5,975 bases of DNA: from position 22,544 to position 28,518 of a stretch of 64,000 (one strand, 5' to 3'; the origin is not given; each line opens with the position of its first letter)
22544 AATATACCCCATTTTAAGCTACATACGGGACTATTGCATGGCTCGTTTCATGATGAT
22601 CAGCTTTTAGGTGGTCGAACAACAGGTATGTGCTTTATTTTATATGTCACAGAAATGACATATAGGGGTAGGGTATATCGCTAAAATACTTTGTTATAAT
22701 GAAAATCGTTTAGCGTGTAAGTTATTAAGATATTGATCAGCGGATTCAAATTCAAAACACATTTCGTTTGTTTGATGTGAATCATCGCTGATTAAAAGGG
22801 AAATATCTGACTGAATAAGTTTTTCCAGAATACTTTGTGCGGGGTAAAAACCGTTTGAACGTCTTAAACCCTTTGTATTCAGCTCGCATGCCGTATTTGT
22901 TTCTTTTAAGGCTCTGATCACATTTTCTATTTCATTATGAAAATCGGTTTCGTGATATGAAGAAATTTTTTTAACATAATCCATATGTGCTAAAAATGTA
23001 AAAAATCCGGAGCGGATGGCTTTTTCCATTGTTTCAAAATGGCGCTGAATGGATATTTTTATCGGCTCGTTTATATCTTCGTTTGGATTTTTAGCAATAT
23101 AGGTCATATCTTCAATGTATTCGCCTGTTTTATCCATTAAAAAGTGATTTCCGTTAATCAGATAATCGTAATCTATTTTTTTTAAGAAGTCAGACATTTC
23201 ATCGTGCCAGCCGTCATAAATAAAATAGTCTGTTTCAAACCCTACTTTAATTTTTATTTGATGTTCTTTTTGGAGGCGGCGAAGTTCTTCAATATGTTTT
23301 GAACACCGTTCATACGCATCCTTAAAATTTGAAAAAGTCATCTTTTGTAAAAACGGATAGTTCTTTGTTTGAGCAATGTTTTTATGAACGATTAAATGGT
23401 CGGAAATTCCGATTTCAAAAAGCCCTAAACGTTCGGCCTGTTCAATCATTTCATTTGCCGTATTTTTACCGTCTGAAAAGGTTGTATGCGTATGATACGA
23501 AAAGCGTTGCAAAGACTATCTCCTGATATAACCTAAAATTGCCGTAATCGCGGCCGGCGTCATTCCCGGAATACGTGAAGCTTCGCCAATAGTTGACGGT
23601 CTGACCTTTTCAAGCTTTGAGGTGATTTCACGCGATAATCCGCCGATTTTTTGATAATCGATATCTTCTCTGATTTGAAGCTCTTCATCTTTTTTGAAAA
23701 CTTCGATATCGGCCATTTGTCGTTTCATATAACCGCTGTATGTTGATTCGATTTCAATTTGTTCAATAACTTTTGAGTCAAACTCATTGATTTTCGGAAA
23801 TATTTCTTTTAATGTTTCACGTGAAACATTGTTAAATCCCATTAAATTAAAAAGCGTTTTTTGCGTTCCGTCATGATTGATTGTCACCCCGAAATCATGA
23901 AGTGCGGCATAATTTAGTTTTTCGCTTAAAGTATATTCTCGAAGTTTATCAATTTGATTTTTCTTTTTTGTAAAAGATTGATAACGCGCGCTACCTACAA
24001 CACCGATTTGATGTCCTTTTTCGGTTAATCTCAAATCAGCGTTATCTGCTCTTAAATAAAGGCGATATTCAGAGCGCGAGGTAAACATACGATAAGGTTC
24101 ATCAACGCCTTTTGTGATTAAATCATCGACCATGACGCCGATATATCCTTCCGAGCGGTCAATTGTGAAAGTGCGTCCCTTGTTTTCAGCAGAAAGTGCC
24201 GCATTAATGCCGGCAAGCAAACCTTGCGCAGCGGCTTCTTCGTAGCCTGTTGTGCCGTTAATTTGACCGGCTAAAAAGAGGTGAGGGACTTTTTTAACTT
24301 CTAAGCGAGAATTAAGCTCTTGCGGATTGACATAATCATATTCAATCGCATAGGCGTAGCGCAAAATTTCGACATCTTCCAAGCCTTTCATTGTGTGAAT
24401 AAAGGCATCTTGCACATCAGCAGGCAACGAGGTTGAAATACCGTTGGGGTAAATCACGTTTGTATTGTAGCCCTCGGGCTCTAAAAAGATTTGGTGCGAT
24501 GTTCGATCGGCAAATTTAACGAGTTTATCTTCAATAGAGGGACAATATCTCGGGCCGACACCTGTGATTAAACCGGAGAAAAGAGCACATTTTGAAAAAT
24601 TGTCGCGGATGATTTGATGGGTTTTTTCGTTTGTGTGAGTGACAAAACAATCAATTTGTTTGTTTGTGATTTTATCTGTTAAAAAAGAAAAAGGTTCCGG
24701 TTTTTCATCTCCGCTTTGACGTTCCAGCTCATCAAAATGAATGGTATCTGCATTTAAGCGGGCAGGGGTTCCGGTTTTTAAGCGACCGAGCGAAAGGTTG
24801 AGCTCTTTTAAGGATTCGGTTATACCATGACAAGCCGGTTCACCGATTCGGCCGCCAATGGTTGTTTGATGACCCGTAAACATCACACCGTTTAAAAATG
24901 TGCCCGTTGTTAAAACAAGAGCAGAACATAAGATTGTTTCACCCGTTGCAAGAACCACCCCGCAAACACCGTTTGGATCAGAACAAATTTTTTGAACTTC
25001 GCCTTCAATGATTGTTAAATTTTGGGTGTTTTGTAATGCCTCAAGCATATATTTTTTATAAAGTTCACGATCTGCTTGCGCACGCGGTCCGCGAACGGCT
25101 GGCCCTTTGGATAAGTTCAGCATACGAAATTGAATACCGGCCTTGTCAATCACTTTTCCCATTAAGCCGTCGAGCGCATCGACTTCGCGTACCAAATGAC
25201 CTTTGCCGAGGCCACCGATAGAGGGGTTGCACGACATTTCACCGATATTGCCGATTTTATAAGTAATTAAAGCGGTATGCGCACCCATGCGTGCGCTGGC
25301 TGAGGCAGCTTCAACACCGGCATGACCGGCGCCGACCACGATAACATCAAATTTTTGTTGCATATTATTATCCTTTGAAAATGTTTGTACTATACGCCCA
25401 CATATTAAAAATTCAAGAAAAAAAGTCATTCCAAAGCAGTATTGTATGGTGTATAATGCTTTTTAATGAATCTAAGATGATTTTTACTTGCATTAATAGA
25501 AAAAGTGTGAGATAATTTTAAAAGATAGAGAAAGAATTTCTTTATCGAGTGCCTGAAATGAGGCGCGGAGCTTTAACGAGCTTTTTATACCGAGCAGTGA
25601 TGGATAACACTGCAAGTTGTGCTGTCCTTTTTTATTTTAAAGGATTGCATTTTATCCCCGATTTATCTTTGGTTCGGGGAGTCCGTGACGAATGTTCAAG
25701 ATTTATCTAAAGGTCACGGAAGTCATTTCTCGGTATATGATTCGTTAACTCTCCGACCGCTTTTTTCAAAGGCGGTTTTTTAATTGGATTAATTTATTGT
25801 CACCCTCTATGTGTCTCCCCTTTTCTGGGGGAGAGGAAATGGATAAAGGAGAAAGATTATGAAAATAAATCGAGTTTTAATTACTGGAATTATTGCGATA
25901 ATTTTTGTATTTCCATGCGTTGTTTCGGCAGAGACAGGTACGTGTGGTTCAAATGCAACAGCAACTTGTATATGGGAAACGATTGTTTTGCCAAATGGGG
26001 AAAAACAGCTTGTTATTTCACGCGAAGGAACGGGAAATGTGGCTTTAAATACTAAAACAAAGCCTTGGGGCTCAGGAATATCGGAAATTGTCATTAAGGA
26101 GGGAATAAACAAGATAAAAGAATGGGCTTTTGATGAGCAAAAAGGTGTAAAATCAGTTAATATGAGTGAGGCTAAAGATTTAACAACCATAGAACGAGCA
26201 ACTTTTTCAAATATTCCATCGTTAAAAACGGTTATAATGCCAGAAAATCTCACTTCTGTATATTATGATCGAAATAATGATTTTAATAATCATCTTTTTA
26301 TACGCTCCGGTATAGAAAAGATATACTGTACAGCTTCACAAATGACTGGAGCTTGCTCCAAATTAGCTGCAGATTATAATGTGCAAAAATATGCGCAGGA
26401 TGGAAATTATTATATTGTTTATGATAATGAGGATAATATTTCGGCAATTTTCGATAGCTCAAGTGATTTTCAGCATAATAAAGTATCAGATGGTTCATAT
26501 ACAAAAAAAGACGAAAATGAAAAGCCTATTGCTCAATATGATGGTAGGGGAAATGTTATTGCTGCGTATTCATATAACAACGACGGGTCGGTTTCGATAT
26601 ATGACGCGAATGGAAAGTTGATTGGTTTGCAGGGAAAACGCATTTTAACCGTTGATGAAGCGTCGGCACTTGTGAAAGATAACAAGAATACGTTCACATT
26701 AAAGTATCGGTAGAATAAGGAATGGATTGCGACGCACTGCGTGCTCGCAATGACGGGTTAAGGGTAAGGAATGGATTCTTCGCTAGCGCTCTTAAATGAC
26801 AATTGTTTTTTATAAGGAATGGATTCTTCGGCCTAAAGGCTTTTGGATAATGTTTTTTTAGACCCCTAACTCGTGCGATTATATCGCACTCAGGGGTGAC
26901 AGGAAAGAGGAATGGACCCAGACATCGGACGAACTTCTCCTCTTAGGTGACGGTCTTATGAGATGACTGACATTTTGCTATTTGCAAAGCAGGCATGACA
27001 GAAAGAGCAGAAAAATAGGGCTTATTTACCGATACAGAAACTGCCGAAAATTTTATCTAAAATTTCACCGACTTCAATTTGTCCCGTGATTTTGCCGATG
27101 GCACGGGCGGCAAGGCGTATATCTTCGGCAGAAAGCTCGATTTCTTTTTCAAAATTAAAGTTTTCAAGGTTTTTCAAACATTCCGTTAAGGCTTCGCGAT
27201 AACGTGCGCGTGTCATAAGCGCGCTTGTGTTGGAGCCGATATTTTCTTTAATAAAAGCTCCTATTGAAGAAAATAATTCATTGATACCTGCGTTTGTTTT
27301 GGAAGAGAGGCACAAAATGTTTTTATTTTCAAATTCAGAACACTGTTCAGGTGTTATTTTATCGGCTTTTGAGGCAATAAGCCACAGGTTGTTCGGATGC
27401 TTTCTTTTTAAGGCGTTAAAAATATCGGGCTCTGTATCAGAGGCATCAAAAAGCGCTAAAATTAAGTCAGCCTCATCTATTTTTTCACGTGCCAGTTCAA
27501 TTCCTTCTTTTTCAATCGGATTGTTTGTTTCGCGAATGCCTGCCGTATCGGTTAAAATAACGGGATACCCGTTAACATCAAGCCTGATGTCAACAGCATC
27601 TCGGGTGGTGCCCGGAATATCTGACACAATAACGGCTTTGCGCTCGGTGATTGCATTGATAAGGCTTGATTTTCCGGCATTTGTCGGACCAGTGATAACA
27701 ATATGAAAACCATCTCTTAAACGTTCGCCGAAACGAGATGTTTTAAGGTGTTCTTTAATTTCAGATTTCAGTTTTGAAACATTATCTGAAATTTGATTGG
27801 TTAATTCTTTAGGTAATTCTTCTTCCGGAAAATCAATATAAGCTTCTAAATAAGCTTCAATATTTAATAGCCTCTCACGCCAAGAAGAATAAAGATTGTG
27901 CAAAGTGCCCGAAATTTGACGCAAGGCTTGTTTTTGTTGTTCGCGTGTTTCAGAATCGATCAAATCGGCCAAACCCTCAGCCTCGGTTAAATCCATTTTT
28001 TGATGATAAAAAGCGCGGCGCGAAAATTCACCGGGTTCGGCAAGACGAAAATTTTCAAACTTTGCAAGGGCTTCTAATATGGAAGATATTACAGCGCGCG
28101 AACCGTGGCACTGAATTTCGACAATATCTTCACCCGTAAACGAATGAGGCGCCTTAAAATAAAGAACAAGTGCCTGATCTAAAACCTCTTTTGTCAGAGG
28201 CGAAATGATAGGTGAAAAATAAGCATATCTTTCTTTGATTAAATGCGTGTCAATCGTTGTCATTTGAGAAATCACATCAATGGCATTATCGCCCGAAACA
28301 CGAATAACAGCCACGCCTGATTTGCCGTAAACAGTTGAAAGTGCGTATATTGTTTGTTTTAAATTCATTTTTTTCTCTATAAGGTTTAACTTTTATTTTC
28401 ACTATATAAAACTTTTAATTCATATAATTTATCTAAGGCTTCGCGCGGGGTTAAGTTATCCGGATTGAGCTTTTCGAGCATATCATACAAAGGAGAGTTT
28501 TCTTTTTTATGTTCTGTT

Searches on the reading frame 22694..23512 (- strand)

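Call 73: search_protein_families(library=pfam, proteins=[window:22694-23512:-], max_evalue=0.0001)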
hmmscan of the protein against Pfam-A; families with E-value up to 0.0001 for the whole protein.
window:22694-23512:- (272 aa): 1 family
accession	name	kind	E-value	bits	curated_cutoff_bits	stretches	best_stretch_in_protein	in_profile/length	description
PF02811.25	PHP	-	3.4e-17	63.7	26.4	1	6-213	2-163/164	PHP domain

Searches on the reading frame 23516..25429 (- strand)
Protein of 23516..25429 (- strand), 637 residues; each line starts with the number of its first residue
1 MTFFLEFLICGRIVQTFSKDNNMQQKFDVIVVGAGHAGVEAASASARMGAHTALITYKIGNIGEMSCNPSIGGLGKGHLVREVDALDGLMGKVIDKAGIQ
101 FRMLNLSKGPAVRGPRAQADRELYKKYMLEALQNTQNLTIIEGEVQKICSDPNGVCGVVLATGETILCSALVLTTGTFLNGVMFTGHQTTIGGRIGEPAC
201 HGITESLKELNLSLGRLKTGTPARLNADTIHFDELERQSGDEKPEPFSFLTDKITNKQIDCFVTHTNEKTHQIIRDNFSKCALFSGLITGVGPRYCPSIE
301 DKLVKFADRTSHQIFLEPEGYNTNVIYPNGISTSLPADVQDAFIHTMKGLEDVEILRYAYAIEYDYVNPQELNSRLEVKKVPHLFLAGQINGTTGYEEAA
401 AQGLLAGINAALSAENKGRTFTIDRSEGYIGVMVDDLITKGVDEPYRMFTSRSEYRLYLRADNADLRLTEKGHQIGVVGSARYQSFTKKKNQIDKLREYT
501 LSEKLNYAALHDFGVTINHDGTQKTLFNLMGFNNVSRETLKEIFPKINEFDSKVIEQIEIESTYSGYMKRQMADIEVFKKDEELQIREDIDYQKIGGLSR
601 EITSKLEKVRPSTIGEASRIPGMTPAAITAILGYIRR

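Call 6: search_protein_families(library=pfam, proteins=[window:23516-25429:-], max_evalue=0.001)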
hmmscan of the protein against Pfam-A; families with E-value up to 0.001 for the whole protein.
window:23516-25429:- (637 aa): 7 families
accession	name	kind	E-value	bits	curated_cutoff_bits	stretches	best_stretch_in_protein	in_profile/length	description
PF01134.28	GIDA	-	1.2e-168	561.7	22.1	1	28-417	1-390/391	Glucose inhibited division protein A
PF13932.14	SAM_GIDA_C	-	3.4e-24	84.9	27.1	1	577-632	2-57/57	tRNA modifying enzyme MnmG/GidA C-terminal helical bundle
PF21680.2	GIDA_C_1st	-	3.5e-17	63.4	24.7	1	481-572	2-96/96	tRNA modifying enzyme MnmG/GidA C-terminal helical domain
PF12831.13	FAD_oxidored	-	4.2e-07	30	27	1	28-68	1-40/416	FAD dependent oxidoreductase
PF07992.20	Pyr_redox_2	-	3.8e-06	27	26.1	1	27-179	1-111/291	Pyridine nucleotide-disulphide oxidoreductase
PF03486.20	HI0933_like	-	3.9e-05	23.6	50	0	28-56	2-30/244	HI0933-like protein Rossmann domain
PF05834.18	Lycopene_cycl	-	0.0003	20.4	23.4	0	28-192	1-157/380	Lycopene cyclase protein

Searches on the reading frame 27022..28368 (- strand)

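Call 6: search_protein_families(library=pfam, proteins=[window:27022-28368:-], max_evalue=0.001)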
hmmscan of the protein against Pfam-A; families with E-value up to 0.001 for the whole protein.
window:27022-28368:- (448 aa): 7 families
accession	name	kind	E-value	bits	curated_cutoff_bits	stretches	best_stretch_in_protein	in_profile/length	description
PF12631.12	MnmE_helical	-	1.1e-51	176.5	40.1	1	127-445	1-211/211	MnmE helical domain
PF10396.14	TrmE_N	-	5.3e-40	136.7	29.8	1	6-124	1-117/117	GTP-binding protein TrmE N-terminus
PF01926.29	MMR_HSR1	-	2.8e-24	85.8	21.9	1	223-319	2-99/113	50S ribosome-binding GTPase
PF00350.29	Dynamin_N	-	1.2e-08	35.6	27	1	223-264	1-41/168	Dynamin family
PF02421.24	FeoB_N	-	3.8e-08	33.4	27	1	222-315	2-94/156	Ferrous iron transport protein B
PF03193.22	RsgA_GTPase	-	9.7e-05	22.7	30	1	197-280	84-170/174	RsgA GTPase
PF01637.24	ATPase_2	-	0.00065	20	33.2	0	223-244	23-44/225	ATPase domain predominantly from Archaea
